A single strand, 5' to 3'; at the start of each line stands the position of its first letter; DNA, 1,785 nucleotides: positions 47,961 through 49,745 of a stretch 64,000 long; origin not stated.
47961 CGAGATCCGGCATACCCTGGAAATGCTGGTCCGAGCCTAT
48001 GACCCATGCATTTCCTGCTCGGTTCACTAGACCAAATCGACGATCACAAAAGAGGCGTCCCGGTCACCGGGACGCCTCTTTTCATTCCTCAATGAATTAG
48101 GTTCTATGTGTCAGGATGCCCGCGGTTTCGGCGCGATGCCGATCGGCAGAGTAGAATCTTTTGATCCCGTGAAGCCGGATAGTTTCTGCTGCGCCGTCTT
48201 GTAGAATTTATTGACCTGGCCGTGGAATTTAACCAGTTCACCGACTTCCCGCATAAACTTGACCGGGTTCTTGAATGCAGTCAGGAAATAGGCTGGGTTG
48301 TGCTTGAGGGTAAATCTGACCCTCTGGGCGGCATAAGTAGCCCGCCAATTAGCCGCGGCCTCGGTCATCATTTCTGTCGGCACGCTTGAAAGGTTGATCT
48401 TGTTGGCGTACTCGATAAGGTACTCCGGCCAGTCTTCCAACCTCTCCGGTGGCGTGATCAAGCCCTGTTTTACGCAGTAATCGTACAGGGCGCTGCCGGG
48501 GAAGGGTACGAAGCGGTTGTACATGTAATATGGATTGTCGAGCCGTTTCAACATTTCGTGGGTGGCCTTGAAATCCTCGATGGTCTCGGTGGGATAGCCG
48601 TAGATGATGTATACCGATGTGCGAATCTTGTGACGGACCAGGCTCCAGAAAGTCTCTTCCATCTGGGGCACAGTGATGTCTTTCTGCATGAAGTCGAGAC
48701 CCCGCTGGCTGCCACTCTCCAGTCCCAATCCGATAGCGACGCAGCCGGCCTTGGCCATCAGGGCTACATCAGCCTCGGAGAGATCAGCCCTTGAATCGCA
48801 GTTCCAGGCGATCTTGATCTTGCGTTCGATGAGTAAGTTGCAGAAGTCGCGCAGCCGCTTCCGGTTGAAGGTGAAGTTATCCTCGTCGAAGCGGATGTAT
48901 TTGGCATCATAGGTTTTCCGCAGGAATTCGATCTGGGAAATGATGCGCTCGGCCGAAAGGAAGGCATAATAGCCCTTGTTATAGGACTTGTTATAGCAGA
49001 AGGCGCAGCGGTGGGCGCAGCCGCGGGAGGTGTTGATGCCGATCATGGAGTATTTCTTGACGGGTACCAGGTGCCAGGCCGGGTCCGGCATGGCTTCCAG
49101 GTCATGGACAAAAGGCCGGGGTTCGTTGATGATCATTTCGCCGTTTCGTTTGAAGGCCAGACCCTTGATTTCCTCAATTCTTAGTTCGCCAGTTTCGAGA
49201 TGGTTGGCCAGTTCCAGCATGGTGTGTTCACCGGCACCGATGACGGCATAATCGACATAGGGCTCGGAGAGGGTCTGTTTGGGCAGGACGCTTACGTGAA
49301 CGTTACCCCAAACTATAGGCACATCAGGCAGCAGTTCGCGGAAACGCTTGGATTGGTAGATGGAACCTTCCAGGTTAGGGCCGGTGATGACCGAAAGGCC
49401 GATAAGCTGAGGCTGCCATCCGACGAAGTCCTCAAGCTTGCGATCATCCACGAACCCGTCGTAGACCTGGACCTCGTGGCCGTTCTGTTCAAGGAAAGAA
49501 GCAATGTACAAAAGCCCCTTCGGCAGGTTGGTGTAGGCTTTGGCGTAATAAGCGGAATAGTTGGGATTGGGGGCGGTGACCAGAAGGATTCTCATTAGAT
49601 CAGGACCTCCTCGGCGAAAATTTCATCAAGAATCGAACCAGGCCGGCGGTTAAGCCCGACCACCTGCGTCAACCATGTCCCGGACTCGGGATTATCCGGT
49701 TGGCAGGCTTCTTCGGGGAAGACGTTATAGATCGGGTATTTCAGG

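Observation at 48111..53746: rdhA-rdhB extended by a tightly coupled, uncharacterised radical-SAM / B12 / membrane-peptide module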

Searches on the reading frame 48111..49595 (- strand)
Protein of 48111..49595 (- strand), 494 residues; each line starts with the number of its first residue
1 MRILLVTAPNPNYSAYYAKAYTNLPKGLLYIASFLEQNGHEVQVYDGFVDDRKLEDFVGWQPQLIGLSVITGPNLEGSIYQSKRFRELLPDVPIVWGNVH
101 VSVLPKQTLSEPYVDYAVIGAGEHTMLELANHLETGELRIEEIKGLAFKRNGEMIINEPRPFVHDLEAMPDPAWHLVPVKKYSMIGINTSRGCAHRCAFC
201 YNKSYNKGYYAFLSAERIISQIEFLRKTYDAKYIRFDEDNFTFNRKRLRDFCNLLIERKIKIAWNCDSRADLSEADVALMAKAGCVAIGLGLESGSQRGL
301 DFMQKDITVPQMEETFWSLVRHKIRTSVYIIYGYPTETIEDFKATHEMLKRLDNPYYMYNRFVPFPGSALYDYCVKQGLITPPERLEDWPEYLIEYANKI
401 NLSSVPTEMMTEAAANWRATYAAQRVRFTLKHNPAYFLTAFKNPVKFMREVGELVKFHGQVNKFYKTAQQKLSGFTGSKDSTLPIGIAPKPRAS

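Call 3: search_protein_families(library=pfam, proteins=[window:48111-49595:-], max_evalue=0.1)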
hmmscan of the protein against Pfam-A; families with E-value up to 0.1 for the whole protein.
window:48111-49595:- (494 aa): 4 families
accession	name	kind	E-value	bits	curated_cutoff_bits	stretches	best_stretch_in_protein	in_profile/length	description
PF04055.27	Radical_SAM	-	9.1e-22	78.4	29.5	1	187-349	1-166/166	Radical SAM superfamily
PF02310.24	B12-binding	-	2.6e-19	69.7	32.1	1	25-129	14-120/121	B12 binding domain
PF13353.11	Fer4_12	-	0.037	14.7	22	1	191-230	13-53/137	4Fe-4S single cluster domain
PF08497.15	Radical_SAM_N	-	0.037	13.7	25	0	106-151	153-200/301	Radical SAM N-terminal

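Call 4: search_protein_families(library=ncbifam, proteins=[window:48111-49595:-], max_evalue=0.1)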
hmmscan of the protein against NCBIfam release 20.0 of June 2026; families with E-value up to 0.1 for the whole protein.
window:48111-49595:- (494 aa): 32 families (the best 25 are shown)
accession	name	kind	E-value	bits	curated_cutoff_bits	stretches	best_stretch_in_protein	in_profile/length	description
TIGR02026.1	BchE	equivalog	1.5e-50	172.5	481.35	1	2-377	1-390/497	magnesium-protoporphyrin IX monomethyl ester anaerobic oxidative cyclase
NF050148.1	rSAM_ApyD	equivalog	1.3e-43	149.4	750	1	27-355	27-370/645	RiPP biosynthesis radical SAM protein ApyD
TIGR04072.2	rSAM_ladder_B12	equivalog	2.3e-38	132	360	1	19-392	12-389/443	lipid biosynthesis B12-binding/radical SAM protein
NF038361.1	rSAM_Sden_1168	equivalog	2.2e-37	128.8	575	1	64-382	143-481/560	Sden_1168 family B12-binding radical SAM P-methyltransferase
TIGR04479.1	bcpD_PhpK_rSAM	subfamily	2.8e-37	128.3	600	1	25-357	72-414/504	PhpK family radical SAM P-methyltransferase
TIGR03471.1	HpnJ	equivalog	5.7e-36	124.4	577.6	1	72-382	78-395/472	hopanoid biosynthesis associated radical SAM protein HpnJ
TIGR04385.1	B12_rSAM_cofa1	equivalog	1.1e-30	107.3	450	1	24-352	19-364/438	B12 lower ligand biosynthesis radical SAM protein BzaD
TIGR03975.1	rSAM_ocin_1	subfamily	7.6e-23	80.8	281.85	1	44-352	112-430/606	RiPP maturation radical SAM C-methyltransferase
TIGR04013.1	B12_SAM_MJ_1487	hypoth_equivalog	2.9e-21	75.7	251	2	93-236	72-202/382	TIGR04013 family B12-binding domain/radical SAM domain-containing protein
TIGR04014.1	B12_SAM_MJ_0865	equivalog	1.9e-20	73.1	360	1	94-376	72-360/434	methyl-coenzyme M reductase glutamine C-methyltransferase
NF033712.0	B12_rSAM_KedN5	subfamily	7e-20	70.8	700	1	57-349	58-367/624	KedN5 family methylcobalamin-dependent radical SAM C-methyltransferase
TIGR04295.1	B12_rSAM_oligo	hypoth_equivalog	6.2e-19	68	400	1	99-371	109-381/422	TIGR04295 family B12-binding domain-containing radical SAM protein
TIGR04367.1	HpnR_B12_rSAM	equivalog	1.7e-17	63.2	650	1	1-317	1-318/490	hopanoid C-3 methylase HpnR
NF040542.1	rSAM_RCCLKC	equivalog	9.2e-17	61.3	450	1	30-352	18-350/423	arsinothricin biosynthesis radical SAM protein ArsL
NF033070.1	rSAM_AprD4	equivalog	2.6e-16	59.5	500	1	174-381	178-397/456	AprD4 family radical SAM diol-dehydratase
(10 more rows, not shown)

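Call 45: find_homologous_proteins(query=window:48111-49595:-, max_evalue=1e-20)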
Query window:48111-49595:- (494 aa): 363 proteins with E <= 1e-20 among 6428 candidates; the best 120 are listed.
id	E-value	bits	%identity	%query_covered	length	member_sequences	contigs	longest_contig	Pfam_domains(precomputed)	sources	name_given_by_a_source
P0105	0.0e+0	1086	92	100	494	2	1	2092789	PF04055.28,PF02310.25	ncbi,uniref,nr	ncbi:Radical SAM superfamily enzyme YgiQ, UPF0313 family [Dehalogenimonas formicexedens]|uniref:Radi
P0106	5.4e-291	984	82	100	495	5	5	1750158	PF04055.28,PF02310.25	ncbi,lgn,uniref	ncbi:radical SAM protein [Dehalogenimonas sp. 4OHTPN]|uniref:Radical SAM protein n=1 Tax=Dehalogenim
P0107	5.8e-274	927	80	98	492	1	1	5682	PF04055.28,PF02310.25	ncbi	ncbi:MAG: B12-binding domain-containing radical SAM protein [Dehalogenimonas sp.]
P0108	2.9e-238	810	71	96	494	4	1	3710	PF04055.28,PF02310.25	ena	-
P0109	5.0e-235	799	70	96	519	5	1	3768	PF04055.28,PF02310.25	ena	-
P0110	5.6e-235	799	69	96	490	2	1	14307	PF04055.28,PF02310.25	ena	-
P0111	2.5e-233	793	69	98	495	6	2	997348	PF04055.28,PF02310.25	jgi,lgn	-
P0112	6.2e-233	792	67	98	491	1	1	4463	PF04055.28,PF02310.25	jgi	jgi:anaerobic magnesium-protoporphyrin IX monomethyl ester cyclase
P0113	6.7e-233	792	69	96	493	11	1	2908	PF04055.28,PF02310.25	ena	-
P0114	7.1e-233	792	67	99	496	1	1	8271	PF04055.28,PF02310.25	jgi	-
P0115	2.5e-231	787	68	100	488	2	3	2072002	PF04055.28,PF02310.25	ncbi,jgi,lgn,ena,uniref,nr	ncbi:B12-binding domain-containing radical SAM protein [Dehalogenimonas etheniformans]|uniref:Radica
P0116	7.4e-231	785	67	97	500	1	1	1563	PF04055.28,PF02310.25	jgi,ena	-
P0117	3.2e-230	783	66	100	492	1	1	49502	PF04055.28,PF02310.25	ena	-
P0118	8.5e-230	782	68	97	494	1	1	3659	PF04055.28,PF02310.25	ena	-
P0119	2.9e-229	780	65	100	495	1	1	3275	PF04055.28,PF02310.25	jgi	-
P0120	4.7e-229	779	67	99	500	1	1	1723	PF04055.28,PF02310.25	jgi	-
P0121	1.1e-225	768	67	96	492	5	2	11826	PF04055.28,PF02310.25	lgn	-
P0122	7.3e-216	736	61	99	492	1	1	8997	PF04055.28,PF02310.25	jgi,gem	-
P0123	6.7e-215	733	62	100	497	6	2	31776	PF04055.28,PF02310.25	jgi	jgi:radical SAM superfamily enzyme YgiQ (UPF0313 family)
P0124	6.2e-213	726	63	97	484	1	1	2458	PF04055.28,PF02310.25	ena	-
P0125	9.3e-212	722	64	96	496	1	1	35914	PF04055.28,PF02310.25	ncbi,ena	-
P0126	5.9e-209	713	60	97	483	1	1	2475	PF04055.28,PF02310.25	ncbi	-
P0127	5.6e-206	703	64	95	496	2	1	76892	PF04055.28,PF02310.25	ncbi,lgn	-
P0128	1.4e-205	702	60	95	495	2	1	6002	PF04055.28,PF02310.25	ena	-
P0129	2.4e-205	701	63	95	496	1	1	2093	PF04055.28,PF02310.25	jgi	jgi:radical SAM superfamily enzyme YgiQ (UPF0313 family)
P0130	1.6e-203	695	58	100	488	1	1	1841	PF04055.28,PF02310.25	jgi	-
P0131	1.1e-201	689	59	96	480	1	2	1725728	PF04055.28,PF02310.25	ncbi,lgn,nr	ncbi:radical SAM domain protein [Dehalogenimonas sp. WBC-2]|nr:radical SAM domain protein [Dehalogen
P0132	9.2e-200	683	61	96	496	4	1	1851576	PF04055.28,PF02310.25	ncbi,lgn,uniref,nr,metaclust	ncbi:Fe-S oxidoreductase [Dehalogenimonas alkenigignens]|uniref:Fe-S oxidoreductase n=1 Tax=Dehaloge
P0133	3.3e-198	677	60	96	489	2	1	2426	PF04055.28,PF02310.25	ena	-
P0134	6.1e-198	677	61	95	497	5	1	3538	PF04055.28,PF02310.25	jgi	jgi:anaerobic magnesium-protoporphyrin IX monomethyl ester cyclase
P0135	3.0e-196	671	58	99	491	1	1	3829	PF04055.28,PF02310.25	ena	-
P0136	3.4e-196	671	60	95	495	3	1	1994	PF04055.28,PF02310.25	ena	-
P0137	3.7e-196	671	61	95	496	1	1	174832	PF04055.28,PF02310.25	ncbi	-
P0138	1.3e-195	669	60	95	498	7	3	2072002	PF04055.28,PF02310.25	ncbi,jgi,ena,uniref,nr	ncbi:B12-binding domain-containing radical SAM protein [Dehalogenimonas etheniformans]|uniref:Radica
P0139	1.2e-194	666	57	100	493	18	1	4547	PF04055.28,PF02310.25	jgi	jgi:anaerobic magnesium-protoporphyrin IX monomethyl ester cyclase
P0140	2.1e-194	665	59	99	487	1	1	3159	PF04055.28,PF02310.25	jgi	jgi:radical SAM superfamily enzyme YgiQ (UPF0313 family)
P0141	3.4e-194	664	59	99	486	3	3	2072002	PF04055.28,PF02310.25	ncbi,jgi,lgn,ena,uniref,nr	ncbi:B12-binding domain-containing radical SAM protein [Dehalogenimonas etheniformans]|uniref:Radica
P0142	9.7e-192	656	58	99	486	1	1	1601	PF04055.28,PF02310.25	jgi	jgi:anaerobic magnesium-protoporphyrin IX monomethyl ester cyclase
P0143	3.2e-191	654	58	99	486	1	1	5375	PF04055.28,PF02310.25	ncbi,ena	-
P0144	4.9e-191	654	59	97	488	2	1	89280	PF04055.28,PF02310.25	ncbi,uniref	ncbi:radical SAM protein [Dehalogenimonas sp. THU2]|uniref:B12-binding domain-containing radical SAM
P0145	1.9e-189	649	57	99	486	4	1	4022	PF04055.28,PF02310.25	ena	-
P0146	2.5e-188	645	57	94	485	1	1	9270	PF04055.28,PF02310.25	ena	-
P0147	3.1e-186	638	58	97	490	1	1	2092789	PF04055.28,PF02310.25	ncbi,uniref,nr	ncbi:Radical SAM superfamily enzyme YgiQ [Dehalogenimonas formicexedens]|uniref:Radical SAM superfam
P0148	9.9e-185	633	55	95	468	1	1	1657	PF04055.28,PF02310.25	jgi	-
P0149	5.9e-183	627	56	93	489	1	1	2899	PF04055.28,PF02310.25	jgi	-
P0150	1.9e-180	619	57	94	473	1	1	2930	PF04055.28,PF02310.25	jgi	jgi:anaerobic magnesium-protoporphyrin IX monomethyl ester cyclase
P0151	2.5e-179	615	54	94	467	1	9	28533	PF04055.28,PF02310.25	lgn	-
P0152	4.4e-179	614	56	93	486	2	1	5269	PF04055.28,PF02310.25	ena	-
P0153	5.1e-179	614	58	91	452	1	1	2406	PF04055.28,PF02310.25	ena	-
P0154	5.7e-178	611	56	93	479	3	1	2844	PF04055.28,PF02310.25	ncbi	-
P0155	1.3e-177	610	55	92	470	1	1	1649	PF04055.28,PF02310.25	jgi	jgi:anaerobic magnesium-protoporphyrin IX monomethyl ester cyclase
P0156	5.1e-177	608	67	75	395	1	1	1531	PF04055.28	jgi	jgi:radical SAM superfamily enzyme YgiQ (UPF0313 family)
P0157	1.6e-176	606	53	98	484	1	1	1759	PF04055.28,PF02310.25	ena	-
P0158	1.4e-174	600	55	92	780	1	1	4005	PF04055.28,PF02518.32,PF00512.32,PF02310.25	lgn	-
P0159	1.9e-174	599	55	93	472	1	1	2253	PF04055.28,PF02310.25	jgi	-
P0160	2.0e-174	599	86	61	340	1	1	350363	PF04055.28,PF02310.25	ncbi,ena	-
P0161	1.7e-173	596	52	94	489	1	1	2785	PF04055.28,PF02310.25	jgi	jgi:radical SAM superfamily enzyme YgiQ (UPF0313 family)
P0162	2.8e-173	595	56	96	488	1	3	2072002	PF04055.28,PF02310.25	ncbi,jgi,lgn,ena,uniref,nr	ncbi:B12-binding domain-containing radical SAM protein [Dehalogenimonas etheniformans]|uniref:Radica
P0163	6.2e-173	594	54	93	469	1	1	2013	PF04055.28,PF02310.25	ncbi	-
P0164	1.0e-170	587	54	94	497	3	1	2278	PF04055.28,PF02310.25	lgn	-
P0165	7.1e-170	584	54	92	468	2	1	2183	PF04055.28,PF02310.25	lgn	-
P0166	3.3e-169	582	53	93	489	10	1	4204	PF04055.28,PF02310.25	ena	-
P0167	8.4e-169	580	50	98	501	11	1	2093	PF04055.28,PF02310.25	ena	-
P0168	5.2e-168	578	53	89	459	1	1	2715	PF04055.28,PF02310.25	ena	-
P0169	7.3e-168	577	52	95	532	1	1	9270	PF04055.28,PF02310.25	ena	-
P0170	1.8e-167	576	53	92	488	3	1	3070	PF04055.28,PF02310.25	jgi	-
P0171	2.0e-167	576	53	92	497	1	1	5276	PF04055.28,PF02310.25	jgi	jgi:radical SAM superfamily enzyme YgiQ (UPF0313 family)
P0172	1.1e-166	573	53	93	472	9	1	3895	PF04055.28,PF02310.25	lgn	-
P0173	1.2e-166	573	53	93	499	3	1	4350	PF04055.28,PF02310.25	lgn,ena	-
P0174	8.3e-166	571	52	93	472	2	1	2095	PF04055.28,PF02310.25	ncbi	-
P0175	1.1e-165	570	53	93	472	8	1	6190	PF04055.28,PF02310.25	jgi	jgi:radical SAM superfamily enzyme YgiQ (UPF0313 family)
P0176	5.3e-165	568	53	93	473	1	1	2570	PF04055.28,PF02310.25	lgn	-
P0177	1.5e-164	566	50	96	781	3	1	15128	PF04055.28,PF02518.32,PF00512.32,PF02310.25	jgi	-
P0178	3.9e-164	565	53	92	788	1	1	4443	PF04055.28,PF02518.32,PF00512.32,PF02310.25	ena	-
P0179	4.8e-164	565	53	92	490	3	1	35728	PF04055.28,PF02310.25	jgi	-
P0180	5.0e-164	565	51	93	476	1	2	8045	PF04055.28,PF02310.25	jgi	-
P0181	6.2e-163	561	52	92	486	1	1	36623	PF04055.28,PF02310.25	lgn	-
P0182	6.6e-163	561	52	92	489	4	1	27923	PF04055.28,PF02310.25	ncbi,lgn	-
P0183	4.6e-161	555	51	92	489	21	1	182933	PF04055.28,PF02310.25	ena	-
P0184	7.9e-161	554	51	93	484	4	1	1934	PF04055.28,PF02310.25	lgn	-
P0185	7.7e-160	551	51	92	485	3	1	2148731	PF04055.28,PF02310.25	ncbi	ncbi:MAG: radical SAM protein [Dehalogenimonas sp.]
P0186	1.0e-159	551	51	92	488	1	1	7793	PF04055.28,PF02310.25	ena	-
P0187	1.3e-159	550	52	92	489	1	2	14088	PF04055.28,PF02310.25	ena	-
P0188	8.7e-159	547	52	92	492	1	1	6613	PF04055.28,PF02310.25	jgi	jgi:radical SAM superfamily enzyme YgiQ (UPF0313 family)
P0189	4.8e-158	545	51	92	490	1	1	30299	PF04055.28,PF02310.25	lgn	-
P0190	6.8e-158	545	49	96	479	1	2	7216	PF04055.28,PF02310.25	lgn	-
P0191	1.0e-157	544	51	92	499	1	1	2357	PF04055.28,PF02310.25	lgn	-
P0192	1.9e-157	543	50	93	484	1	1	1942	PF04055.28,PF02310.25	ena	-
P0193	3.1e-156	539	52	92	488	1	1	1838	PF04055.28,PF02310.25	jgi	jgi:anaerobic magnesium-protoporphyrin IX monomethyl ester cyclase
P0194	4.1e-156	539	49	92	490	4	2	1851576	PF04055.28,PF02310.25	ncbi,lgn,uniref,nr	ncbi:B12-binding domain-containing radical SAM protein [Dehalogenimonas alkenigignens]|uniref:Fe-S o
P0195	1.2e-155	537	50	92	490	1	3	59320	PF04055.28,PF02310.25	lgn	-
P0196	3.9e-155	535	50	92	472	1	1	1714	PF04055.28,PF02310.25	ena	-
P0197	4.0e-155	535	50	92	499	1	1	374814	PF04055.28,PF02310.25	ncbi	ncbi:MAG: B12-binding domain-containing radical SAM protein [Dehalogenimonas sp.]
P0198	3.3e-153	529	49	92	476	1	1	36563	PF04055.28,PF02310.25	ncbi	-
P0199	4.0e-153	529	48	96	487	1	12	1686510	PF04055.28,PF02310.25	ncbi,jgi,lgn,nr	ncbi:Radical SAM domain protein [Dehalogenimonas lykanthroporepellens BL-DC-9]|jgi:radical SAM super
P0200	8.1e-153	528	49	92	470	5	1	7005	PF04055.28,PF02310.25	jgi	jgi:anaerobic magnesium-protoporphyrin IX monomethyl ester cyclase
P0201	1.8e-152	527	50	92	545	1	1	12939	PF04055.28,PF02310.25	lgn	-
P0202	6.5e-152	525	49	93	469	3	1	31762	PF04055.28,PF02310.25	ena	-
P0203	8.4e-152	524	49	92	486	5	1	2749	PF04055.28,PF02310.25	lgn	-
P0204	2.2e-151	523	50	92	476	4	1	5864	PF04055.28,PF02310.25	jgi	jgi:radical SAM superfamily enzyme YgiQ (UPF0313 family)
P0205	9.0e-151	521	49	92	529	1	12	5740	PF04055.28,PF02310.25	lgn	-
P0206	6.9e-150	518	50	92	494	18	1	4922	PF04055.28,PF02310.25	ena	-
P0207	7.0e-150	518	48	94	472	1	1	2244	PF04055.28,PF02310.25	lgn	-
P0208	7.7e-150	518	65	67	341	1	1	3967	PF04055.28,PF02310.25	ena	-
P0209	8.7e-150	518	50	93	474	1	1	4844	PF04055.28,PF02310.25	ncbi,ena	-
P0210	3.1e-149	516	48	93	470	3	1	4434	PF04055.28,PF02310.25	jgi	-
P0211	2.6e-148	513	48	93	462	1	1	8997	PF04055.28,PF02310.25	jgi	-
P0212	2.7e-148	513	48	93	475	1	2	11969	PF04055.28,PF02310.25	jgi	-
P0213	1.8e-147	510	55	78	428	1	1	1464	PF04055.28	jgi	jgi:radical SAM superfamily enzyme YgiQ (UPF0313 family)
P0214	2.7e-146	506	49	94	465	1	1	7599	PF04055.28,PF02310.25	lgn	-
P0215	4.6e-146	506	49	92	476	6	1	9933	PF04055.28,PF02310.25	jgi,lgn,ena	-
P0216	7.0e-146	505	49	93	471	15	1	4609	PF04055.28,PF02310.25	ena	-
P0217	3.0e-145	503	50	91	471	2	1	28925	PF04055.28,PF02310.25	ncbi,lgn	-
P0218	4.2e-145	502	49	92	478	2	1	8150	PF04055.28,PF02310.25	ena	-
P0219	4.5e-145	502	46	95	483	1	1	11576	PF04055.28,PF02310.25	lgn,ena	-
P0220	7.5e-145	501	48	92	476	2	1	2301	PF04055.28,PF02310.25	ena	-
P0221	1.1e-144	501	48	92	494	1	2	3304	PF04055.28,PF02310.25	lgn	-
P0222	5.0e-144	499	50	88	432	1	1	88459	PF04055.28,PF02310.25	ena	-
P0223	1.6e-143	497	49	92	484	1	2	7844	PF04055.28,PF02310.25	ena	-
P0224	4.3e-143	496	50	83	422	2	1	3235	PF04055.28,PF02310.25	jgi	jgi:radical SAM superfamily enzyme YgiQ (UPF0313 family)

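Call 46: find_encoding_contigs(protein=P0115, flank=8000, max_places=1)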
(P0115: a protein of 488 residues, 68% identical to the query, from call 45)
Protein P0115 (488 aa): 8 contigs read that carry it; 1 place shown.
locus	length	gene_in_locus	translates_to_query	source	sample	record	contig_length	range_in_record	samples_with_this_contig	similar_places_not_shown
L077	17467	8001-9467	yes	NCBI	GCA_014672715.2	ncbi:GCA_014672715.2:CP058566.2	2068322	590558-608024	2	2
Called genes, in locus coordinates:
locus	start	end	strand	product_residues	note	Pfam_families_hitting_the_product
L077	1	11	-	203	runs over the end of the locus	PF14333:DUF4389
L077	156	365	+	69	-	-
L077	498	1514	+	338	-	PF18152:DAHP_snth_FXD, PF00793:DAHP_synth_1, PF03102:NeuB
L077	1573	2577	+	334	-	-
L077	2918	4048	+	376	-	PF00512:HisKA, PF02518:HATPase_c (faint)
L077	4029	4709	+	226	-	PF00072:Response_reg, PF00486:Trans_reg_C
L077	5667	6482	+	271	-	PF04055:Radical_SAM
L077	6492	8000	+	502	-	PF02310:B12-binding, PF04055:Radical_SAM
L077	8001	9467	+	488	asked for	PF02310:B12-binding, PF04055:Radical_SAM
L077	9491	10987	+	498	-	PF02310:B12-binding, PF04055:Radical_SAM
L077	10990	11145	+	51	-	-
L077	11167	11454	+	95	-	-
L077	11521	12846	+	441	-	PF04055:Radical_SAM, PF13353:Fer4_12 (weak)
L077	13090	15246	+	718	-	PF04055:Radical_SAM, PF05402:PqqD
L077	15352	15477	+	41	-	-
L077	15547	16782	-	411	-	PF02403:Seryl_tRNA_N, PF00587:tRNA-synt_2b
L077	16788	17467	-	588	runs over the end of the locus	PF01336:tRNA_anti-codon, PF00152:tRNA-synt_2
